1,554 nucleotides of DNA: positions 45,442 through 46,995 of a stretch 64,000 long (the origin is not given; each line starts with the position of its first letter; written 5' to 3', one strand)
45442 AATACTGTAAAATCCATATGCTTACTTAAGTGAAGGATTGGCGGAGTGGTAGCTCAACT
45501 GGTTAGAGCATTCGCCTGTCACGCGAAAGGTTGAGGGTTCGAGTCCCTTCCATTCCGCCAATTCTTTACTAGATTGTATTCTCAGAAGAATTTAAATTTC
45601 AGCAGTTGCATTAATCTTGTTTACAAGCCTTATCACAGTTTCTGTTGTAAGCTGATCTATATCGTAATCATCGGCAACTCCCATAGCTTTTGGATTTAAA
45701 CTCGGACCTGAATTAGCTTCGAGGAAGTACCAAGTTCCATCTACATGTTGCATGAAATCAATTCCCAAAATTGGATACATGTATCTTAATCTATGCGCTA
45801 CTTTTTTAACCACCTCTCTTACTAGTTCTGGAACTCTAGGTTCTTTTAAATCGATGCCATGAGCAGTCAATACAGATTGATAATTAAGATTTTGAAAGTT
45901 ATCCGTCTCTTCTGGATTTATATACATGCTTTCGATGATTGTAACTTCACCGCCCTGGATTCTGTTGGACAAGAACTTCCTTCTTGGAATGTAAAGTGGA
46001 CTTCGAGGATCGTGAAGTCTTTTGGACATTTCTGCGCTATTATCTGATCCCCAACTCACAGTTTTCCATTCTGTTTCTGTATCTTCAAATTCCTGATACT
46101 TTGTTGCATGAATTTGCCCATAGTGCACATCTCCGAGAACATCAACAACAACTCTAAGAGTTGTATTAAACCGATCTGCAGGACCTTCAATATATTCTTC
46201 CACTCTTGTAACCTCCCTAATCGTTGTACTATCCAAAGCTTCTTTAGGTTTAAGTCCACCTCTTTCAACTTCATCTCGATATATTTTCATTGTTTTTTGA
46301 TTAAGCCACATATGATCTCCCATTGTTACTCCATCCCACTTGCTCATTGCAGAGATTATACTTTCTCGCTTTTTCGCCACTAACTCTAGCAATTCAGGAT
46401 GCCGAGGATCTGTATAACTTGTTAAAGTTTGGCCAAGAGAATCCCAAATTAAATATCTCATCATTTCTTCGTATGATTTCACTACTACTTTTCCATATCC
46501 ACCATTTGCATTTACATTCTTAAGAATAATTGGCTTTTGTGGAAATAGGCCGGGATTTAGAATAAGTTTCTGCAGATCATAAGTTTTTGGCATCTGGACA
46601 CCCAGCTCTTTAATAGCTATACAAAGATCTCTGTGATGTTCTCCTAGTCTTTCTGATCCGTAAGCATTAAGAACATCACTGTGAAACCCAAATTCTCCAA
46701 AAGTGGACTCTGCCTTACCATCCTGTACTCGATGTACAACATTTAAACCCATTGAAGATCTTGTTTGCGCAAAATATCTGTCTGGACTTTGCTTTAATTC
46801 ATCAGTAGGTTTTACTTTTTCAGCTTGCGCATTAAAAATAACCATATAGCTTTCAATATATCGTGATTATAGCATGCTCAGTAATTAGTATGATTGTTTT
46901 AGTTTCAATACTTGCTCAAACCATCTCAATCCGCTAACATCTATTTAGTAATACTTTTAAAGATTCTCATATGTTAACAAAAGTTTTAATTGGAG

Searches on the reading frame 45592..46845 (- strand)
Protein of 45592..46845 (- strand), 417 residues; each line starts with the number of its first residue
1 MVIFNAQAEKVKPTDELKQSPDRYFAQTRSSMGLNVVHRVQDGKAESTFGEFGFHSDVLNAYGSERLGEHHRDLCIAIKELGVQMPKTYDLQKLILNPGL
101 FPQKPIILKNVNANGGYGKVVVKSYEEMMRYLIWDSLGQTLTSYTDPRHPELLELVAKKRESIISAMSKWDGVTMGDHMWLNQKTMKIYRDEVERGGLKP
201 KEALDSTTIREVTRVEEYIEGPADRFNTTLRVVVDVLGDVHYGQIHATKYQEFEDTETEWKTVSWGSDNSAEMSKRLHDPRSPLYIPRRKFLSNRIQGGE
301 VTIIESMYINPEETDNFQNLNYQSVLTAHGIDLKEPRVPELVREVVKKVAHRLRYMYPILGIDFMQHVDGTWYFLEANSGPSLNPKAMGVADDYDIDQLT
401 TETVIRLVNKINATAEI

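Call 8: search_protein_families(library=pfam, proteins=[window:45592-46845:-], max_evalue=0.01)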
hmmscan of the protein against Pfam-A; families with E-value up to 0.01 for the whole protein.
window:45592-46845:- (417 aa): 2 families
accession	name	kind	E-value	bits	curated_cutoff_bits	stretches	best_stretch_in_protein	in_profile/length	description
PF02655.19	ATP-grasp_3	-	0.00038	21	23.2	0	77-128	10-56/160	ATP-grasp domain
PF14398.11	ATPgrasp_YheCD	-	0.0035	17.1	26.8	0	337-384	184-230/255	YheC/D like ATP-grasp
